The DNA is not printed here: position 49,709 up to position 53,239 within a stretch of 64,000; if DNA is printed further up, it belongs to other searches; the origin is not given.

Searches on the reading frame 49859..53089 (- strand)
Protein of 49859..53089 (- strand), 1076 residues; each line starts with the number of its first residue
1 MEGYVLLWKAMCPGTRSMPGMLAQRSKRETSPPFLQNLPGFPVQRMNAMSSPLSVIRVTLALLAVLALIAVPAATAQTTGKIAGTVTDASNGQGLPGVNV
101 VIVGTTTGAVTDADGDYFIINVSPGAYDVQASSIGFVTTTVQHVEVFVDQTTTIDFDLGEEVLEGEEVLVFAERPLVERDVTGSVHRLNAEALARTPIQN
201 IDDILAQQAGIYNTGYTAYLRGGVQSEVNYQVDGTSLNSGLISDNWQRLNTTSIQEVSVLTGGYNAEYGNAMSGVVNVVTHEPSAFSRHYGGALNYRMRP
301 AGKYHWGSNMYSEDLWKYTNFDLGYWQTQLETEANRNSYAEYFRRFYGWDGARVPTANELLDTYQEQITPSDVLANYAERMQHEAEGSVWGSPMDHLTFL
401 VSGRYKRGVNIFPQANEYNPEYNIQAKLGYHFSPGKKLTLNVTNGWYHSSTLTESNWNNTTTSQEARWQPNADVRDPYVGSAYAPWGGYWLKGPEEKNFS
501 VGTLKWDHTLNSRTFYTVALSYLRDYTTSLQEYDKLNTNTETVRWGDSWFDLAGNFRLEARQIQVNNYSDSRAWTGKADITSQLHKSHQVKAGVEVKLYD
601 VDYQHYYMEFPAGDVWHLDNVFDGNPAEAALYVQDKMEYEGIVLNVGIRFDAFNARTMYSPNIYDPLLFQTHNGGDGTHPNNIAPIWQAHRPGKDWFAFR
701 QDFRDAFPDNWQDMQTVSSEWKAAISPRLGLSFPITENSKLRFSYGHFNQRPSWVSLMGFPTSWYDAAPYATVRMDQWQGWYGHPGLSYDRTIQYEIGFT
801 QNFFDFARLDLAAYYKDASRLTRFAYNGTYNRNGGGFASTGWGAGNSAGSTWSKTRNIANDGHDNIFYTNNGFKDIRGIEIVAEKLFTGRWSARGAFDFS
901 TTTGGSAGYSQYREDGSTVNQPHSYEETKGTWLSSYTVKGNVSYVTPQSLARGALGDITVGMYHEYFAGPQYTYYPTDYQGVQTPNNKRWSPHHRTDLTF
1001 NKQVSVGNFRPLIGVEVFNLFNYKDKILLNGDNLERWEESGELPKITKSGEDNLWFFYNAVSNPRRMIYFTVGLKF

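Call 33: search_protein_families(library=pfam, proteins=[window:49859-53089:-], max_evalue=0.0001)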
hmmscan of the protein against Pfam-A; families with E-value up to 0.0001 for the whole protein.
window:49859-53089:- (1076 aa): 4 families
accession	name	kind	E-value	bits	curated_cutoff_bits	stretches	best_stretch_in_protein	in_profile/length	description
PF13620.12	CarboxypepD_reg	-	8.1e-19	68.2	32.3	1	82-158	2-81/82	Carboxypeptidase regulatory-like domain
PF13715.12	CarbopepD_reg_2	-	2.1e-17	63.3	32.2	1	82-170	1-88/88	CarboxypepD_reg-like domain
PF07715.20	Plug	-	1.5e-11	45.2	23.9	1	179-275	3-107/107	TonB-dependent Receptor Plug Domain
PF00593.30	TonB_dep_Rec_b-barrel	-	1.3e-10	42.2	27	1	453-1020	9-436/436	TonB dependent receptor-like, beta-barrel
